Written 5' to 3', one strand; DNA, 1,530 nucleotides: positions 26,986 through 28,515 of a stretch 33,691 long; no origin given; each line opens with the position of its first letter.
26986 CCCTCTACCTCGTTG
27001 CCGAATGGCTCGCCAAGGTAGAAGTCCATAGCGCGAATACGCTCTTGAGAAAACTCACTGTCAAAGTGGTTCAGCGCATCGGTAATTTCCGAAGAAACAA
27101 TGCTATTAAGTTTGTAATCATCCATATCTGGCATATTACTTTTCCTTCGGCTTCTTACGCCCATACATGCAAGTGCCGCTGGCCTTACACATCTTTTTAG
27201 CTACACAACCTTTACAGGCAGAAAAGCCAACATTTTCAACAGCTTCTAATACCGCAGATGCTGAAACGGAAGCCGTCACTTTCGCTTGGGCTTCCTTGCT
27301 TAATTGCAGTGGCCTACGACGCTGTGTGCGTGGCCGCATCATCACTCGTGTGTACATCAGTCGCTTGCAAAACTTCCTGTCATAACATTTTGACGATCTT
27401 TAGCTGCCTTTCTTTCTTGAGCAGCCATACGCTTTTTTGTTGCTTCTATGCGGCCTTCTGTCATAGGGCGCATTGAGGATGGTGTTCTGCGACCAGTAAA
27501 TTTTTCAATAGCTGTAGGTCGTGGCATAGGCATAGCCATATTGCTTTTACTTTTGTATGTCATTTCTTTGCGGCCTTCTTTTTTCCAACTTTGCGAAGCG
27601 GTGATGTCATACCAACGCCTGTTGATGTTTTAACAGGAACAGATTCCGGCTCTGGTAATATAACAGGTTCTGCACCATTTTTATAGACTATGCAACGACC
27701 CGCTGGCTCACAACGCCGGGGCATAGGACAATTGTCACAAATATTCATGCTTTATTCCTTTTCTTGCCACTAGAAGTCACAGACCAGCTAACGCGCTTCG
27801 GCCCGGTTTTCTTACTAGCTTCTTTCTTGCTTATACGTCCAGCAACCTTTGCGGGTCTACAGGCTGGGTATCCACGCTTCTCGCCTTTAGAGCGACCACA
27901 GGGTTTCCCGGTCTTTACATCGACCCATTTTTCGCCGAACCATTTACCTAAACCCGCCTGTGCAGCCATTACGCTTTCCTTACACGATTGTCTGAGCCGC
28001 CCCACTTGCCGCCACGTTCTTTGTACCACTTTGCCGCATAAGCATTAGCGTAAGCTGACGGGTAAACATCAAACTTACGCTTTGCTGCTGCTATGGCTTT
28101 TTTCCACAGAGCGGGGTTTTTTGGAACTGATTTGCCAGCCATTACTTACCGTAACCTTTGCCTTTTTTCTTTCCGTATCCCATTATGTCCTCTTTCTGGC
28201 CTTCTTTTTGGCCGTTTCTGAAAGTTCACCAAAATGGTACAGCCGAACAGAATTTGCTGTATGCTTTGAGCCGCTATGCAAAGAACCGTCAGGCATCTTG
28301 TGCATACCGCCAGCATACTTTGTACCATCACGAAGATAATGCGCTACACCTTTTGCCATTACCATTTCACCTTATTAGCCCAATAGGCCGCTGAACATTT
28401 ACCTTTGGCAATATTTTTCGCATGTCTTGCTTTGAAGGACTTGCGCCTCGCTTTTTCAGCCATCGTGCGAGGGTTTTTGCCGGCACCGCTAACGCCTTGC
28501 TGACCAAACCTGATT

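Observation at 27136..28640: Seven translationally coupled tiny, extremely basic, Cys-containing proteins inserted between terminase and portal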

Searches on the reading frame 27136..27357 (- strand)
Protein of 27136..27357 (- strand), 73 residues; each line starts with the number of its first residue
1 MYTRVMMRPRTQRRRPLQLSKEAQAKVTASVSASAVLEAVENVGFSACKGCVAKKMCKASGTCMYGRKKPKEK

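Call 3: search_protein_families(library=pfam, max_evalue=1, proteins=[window:27136-27357:-])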
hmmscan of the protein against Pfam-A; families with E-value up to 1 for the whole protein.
window:27136-27357:- (73 aa): 0 families

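Call 4: search_protein_families(library=phrogs, max_evalue=0.1, proteins=[window:27136-27357:-])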
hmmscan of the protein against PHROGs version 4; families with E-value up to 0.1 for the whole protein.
window:27136-27357:- (73 aa): 0 families

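Call 116: search_solved_structures(query=window:27136-27357:-, max_evalue=5)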
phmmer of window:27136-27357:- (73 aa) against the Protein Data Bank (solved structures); distinct sequences matched with E-value up to 5: 1.
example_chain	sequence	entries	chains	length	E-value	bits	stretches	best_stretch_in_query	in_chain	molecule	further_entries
6wjv_4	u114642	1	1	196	1.3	13.1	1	24-69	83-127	DNA polymerase epsilon subunit D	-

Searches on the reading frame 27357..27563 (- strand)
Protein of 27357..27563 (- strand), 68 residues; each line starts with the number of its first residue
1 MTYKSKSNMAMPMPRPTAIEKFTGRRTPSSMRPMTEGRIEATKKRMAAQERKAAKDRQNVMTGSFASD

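Call 3: search_protein_families(library=pfam, max_evalue=1, proteins=[window:27357-27563:-])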
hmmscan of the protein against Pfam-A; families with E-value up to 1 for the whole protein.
window:27357-27563:- (68 aa): 0 families

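Call 4: search_protein_families(library=phrogs, max_evalue=0.1, proteins=[window:27357-27563:-])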
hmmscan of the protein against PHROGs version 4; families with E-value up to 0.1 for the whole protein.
window:27357-27563:- (68 aa): 0 families
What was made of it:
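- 27357..27563 (-): O6: 68-aa Pro/Lys/Arg-rich, probably disordered protein with the conserved C-terminal peptide TG.[FY][AS]SD. No database family (calls 3, 4).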

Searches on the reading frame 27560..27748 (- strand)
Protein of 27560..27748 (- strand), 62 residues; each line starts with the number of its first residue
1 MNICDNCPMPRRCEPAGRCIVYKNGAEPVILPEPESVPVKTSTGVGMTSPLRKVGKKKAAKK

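Call 3: search_protein_families(library=pfam, max_evalue=1, proteins=[window:27560-27748:-])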
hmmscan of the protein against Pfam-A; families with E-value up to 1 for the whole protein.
window:27560-27748:- (62 aa): 0 families

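Call 4: search_protein_families(library=phrogs, max_evalue=0.1, proteins=[window:27560-27748:-])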
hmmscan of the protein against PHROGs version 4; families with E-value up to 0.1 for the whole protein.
window:27560-27748:- (62 aa): 0 families

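Call 117: search_solved_structures(query=window:27560-27748:-, max_evalue=5)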
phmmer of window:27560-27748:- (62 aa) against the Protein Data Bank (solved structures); distinct sequences matched with E-value up to 5: 0.
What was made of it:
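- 27560..27748 (-): O5: 62-aa protein with an N-terminal CX2CX5CX5C motif, a Pro-rich middle and a Lys tail. No Pfam, PHROG or PDB match (calls 3, 4, 117).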

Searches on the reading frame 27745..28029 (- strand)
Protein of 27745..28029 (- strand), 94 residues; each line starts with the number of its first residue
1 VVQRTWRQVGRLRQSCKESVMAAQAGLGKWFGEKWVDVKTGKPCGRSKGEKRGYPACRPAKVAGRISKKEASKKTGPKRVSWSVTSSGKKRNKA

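Call 3: search_protein_families(library=pfam, max_evalue=1, proteins=[window:27745-28029:-])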
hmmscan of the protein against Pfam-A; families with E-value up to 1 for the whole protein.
window:27745-28029:- (94 aa): 1 family
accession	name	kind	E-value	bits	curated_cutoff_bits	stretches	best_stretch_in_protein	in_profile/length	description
PF19197.5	DUF5872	-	7.1e-06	27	27.5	1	17-69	46-89/116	Family of unknown function (DUF5872)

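Call 4: search_protein_families(library=phrogs, max_evalue=0.1, proteins=[window:27745-28029:-])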
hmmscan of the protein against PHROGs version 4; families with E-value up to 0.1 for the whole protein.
window:27745-28029:- (94 aa): 1 family
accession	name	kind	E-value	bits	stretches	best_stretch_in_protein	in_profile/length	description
phrog_23735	-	unknown function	1.8e-07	32.7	1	25-80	2-63/81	-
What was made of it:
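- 27745..27969 (-): O4: C-terminal half of DUF5872 as a separate 74-aa gene (start ATG 27969, not GTG 28029). Matches DUF5872 positions 46-89 at 27.0 bits against a cut-off of 27.5, and phrog_23735 (calls 3, 4).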

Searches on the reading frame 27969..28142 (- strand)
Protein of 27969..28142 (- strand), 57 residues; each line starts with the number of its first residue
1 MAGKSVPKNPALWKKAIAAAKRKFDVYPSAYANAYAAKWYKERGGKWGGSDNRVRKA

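Call 3: search_protein_families(library=pfam, max_evalue=1, proteins=[window:27969-28142:-])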
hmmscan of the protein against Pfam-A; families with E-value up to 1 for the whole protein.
window:27969-28142:- (57 aa): 1 family
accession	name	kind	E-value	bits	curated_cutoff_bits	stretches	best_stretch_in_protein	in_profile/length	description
PF19197.5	DUF5872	-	0.0037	18.3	27.5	1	7-49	1-42/116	Family of unknown function (DUF5872)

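Call 4: search_protein_families(library=phrogs, max_evalue=0.1, proteins=[window:27969-28142:-])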
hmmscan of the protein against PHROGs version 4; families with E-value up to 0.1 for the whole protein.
window:27969-28142:- (57 aa): 1 family
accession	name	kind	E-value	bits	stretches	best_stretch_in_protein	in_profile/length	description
phrog_27331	-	unknown function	3.4e-10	41.1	1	17-43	9-35/50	-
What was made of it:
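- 27969..28142 (-): O3: N-terminal half of DUF5872 as a separate 57-aa gene. Matches DUF5872 positions 1-42 and phrog_27331 at 3e-10 (calls 3, 4).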

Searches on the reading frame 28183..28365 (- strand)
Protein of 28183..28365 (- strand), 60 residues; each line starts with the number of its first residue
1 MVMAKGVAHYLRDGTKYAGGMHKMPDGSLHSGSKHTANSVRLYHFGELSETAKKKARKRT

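Call 3: search_protein_families(library=pfam, max_evalue=1, proteins=[window:28183-28365:-])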
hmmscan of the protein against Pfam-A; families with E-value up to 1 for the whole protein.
window:28183-28365:- (60 aa): 0 families

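Call 4: search_protein_families(library=phrogs, max_evalue=0.1, proteins=[window:28183-28365:-])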
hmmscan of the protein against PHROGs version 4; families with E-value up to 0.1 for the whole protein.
window:28183-28365:- (60 aa): 2 families
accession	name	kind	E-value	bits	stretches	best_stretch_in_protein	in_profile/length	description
phrog_24124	-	unknown function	0.012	16.6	1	23-41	37-55/78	-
phrog_10310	-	unknown function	0.091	13.5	1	37-58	5-26/212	-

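Call 88: search_dna_similar(query=window:28186-28359:-, collection=phages, mode=protein, max_rows=30, max_evalue=0.01)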
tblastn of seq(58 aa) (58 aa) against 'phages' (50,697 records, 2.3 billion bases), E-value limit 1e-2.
Records with a match: 2; places in all: 2; records where one place covers at least 80% of the query: 1.
Best place of each record, by identity: <60% 2.
By first word of the organism name: Roseobacter 2.
By host as written in the record: Roseobacter sp. FZCC0083 1; Rhodobacteraceae bacterium FZCC0040 1.
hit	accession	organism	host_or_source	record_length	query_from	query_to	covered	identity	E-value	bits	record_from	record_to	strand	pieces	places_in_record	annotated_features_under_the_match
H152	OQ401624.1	Roseobacter phage CRP-902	Roseobacter sp. FZCC0083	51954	1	49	84%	53.1%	4e-8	52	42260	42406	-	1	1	hypothetical protein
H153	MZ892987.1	Roseobacter phage CRP-207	Rhodobacteraceae bacterium FZCC0040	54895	1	42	72%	52.4%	2e-5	45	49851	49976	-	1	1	hypothetical protein (x2)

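Call 94: search_protein_representatives(protein=window:28183-28359:-)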
Query: 58 residues. Proteins with E-value up to 0.001 (for the whole library): 222; up to 1e-10: 42; up to 1e-30: 0. The best 150 are listed.
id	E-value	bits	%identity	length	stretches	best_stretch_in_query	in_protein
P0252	5.2e-19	83.3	68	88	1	1-56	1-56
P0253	5.7e-17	76.9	70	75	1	1-54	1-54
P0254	3.5e-15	71.4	65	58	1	1-57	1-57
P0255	6.0e-15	70.6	61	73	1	3-56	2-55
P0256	6.8e-15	70.5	65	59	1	1-57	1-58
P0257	1.5e-14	69.4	64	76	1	1-55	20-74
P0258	2.0e-14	69.0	60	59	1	3-57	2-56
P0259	2.1e-14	68.9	60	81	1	3-57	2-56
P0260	2.5e-14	68.7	53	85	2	1-56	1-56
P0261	1.2e-13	66.5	57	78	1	3-56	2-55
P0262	1.3e-13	66.5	61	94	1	1-56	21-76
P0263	1.5e-13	66.3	62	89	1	1-55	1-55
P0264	2.4e-13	65.7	59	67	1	1-56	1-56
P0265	2.5e-13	65.6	57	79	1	1-56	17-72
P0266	4.9e-13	64.7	57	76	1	1-56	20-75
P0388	1.9e-05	41.0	47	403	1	3-56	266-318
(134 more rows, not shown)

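Call 97: find_related_loci(query=P0388, collection=viral_contigs, flank=6000)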
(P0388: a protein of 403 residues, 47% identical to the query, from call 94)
Query P0388 (403 aa) in viral_contigs; peptide patterns used: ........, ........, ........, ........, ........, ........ (x = any residue, [..] = any of these).
41 stretches matched a pattern; 30 encode a relative of the query (tblastn E <= 1e-3); 30 distinct loci.
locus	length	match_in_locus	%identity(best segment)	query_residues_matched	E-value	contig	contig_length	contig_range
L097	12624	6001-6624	90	123-329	3e-112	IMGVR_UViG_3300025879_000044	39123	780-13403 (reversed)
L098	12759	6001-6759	67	123-321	1e-95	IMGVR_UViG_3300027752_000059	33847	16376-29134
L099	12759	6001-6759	67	123-321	8e-95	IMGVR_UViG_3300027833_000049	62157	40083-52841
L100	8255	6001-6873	52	123-316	2e-67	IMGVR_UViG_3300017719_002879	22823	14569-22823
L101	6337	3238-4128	45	118-403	3e-67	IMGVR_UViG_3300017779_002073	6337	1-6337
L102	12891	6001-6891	45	118-403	3e-67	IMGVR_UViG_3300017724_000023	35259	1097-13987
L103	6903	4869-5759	45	118-403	3e-67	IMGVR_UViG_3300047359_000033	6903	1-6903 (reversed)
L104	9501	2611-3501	45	118-403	3e-67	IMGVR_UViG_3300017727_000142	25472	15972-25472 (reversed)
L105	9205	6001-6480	80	124-316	1e-44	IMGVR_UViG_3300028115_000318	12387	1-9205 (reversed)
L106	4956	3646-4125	80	124-316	9e-45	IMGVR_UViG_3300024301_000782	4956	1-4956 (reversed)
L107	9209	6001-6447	89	124-316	3e-44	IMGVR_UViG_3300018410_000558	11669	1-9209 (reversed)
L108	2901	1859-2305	89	124-316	2e-44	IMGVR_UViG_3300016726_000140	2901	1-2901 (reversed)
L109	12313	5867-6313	89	124-316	3e-44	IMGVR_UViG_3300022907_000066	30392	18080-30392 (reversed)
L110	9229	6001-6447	89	124-316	3e-44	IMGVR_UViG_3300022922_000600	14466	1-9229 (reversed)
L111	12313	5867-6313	89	124-316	3e-44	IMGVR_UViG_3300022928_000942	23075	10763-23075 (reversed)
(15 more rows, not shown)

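Call 100: search_protein_families(library=phrogs, max_evalue=0.00001, proteins=[L102:1067-2320:+, L102:2378-3022:+, L102:3022-3468:+, L102:4085-5998:+, L102:5995-6918:+, L102:7163-8776:+, L102:8819-11074:+, L102:11098-11874:+])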
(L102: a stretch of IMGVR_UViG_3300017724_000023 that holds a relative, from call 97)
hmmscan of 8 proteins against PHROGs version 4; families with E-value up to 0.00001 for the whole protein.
L102:1067-2320:+ (417 aa): 1 family
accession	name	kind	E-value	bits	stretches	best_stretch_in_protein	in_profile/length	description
phrog_455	-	unknown function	1.7e-89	303.3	1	13-416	22-341/764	-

L102:2378-3022:+ (214 aa): 3 families
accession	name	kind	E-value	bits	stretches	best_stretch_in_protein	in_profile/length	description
phrog_3041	-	other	8.3e-66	223.7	1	7-204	45-243/678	cytidyltransferase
phrog_395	-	other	3.9e-46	159.5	1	9-198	8-204/373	cytidyltransferase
phrog_455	-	unknown function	2.2e-24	88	1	12-203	420-612/764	-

L102:3022-3468:+ (148 aa): 5 families
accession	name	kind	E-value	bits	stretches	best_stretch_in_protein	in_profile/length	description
phrog_13211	-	tail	3.4e-26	92.6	1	18-146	762-884/887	baseplate hub subunit and tail lysozyme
phrog_430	-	tail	1.4e-14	54.4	1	9-141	170-281/868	baseplate hub subunit and tail lysozyme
phrog_7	-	lysis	3.4e-13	49.6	1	7-126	559-671/873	endolysin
phrog_15410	-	unknown function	5.3e-12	46.4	1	19-143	186-309/311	-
phrog_33534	-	unknown function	2.7e-10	41.1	1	85-143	16-80/94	-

L102:4085-5998:+ (637 aa): 6 families
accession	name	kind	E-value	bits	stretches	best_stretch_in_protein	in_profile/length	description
phrog_12810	-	unknown function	3e-46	159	1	15-233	261-472/788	-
phrog_2071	-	other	1.8e-13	51.9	1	14-224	6-215/282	ATPase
phrog_23027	-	unknown function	5.8e-09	36.2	1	481-590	221-332/602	-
phrog_4359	-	unknown function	2.7e-08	35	1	273-310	153-192/262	-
phrog_5268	-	unknown function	3e-08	34.5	0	106-171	129-197/278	-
phrog_9737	-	unknown function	4.9e-07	30.7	1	246-311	204-269/297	-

L102:5995-6918:+ (307 aa): 9 families
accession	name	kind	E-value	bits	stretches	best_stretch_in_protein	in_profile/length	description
phrog_727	-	unknown function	7.7e-18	65.9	1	9-201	113-309/450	-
phrog_3477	-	unknown function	3.8e-15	56.4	1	10-98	3-92/928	-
phrog_12753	-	unknown function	1.2e-14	55.9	1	10-100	3-94/232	-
phrog_11470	-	unknown function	6.9e-12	45.7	1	104-139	443-478/687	-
phrog_7595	-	unknown function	1.6e-11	45.5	1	222-299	8-96/96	-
phrog_23735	-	unknown function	2.8e-11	44.9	1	10-72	3-65/81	-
phrog_28131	-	unknown function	2.2e-10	41.2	1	108-172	3-64/372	-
phrog_22379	-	unknown function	3.5e-08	34.2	1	106-137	336-367/435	-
phrog_11180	-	unknown function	2.1e-07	32.5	1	98-167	2-71/141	-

L102:7163-8776:+ (537 aa): 0 families

L102:8819-11074:+ (751 aa): 0 families

L102:11098-11874:+ (258 aa): 3 families
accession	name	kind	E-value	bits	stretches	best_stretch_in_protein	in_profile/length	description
phrog_613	-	head and packaging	4.1e-18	67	1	97-256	31-214/218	head protein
phrog_27200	-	unknown function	1.9e-10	39.8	1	157-256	1005-1107/1832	-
phrog_25852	-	head and packaging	1.4e-06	28.2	1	160-246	406-487/532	virion structural protein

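Call 101: search_protein_families(library=pfam, max_evalue=0.01, proteins=[L102:7163-8776:+, L102:8819-11074:+, L102:5995-6918:+, P0388])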
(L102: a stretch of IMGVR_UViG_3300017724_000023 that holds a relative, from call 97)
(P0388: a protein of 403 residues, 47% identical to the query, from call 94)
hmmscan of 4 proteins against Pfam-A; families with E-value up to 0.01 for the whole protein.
L102:7163-8776:+ (537 aa): 1 family
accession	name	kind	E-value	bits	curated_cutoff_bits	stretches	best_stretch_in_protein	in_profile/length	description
PF04055.27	Radical_SAM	-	3.7e-18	66.7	29.5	1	196-366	2-166/166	Radical SAM superfamily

L102:8819-11074:+ (751 aa): 0 families

L102:5995-6918:+ (307 aa): 1 family
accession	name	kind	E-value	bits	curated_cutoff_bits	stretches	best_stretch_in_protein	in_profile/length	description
PF19197.5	DUF5872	-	0.00035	21.6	27.5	1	154-193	1-39/116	Family of unknown function (DUF5872)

P0388 (403 aa): 0 families
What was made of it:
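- Tried and rejected: It is a radical SAM protein (call 101).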
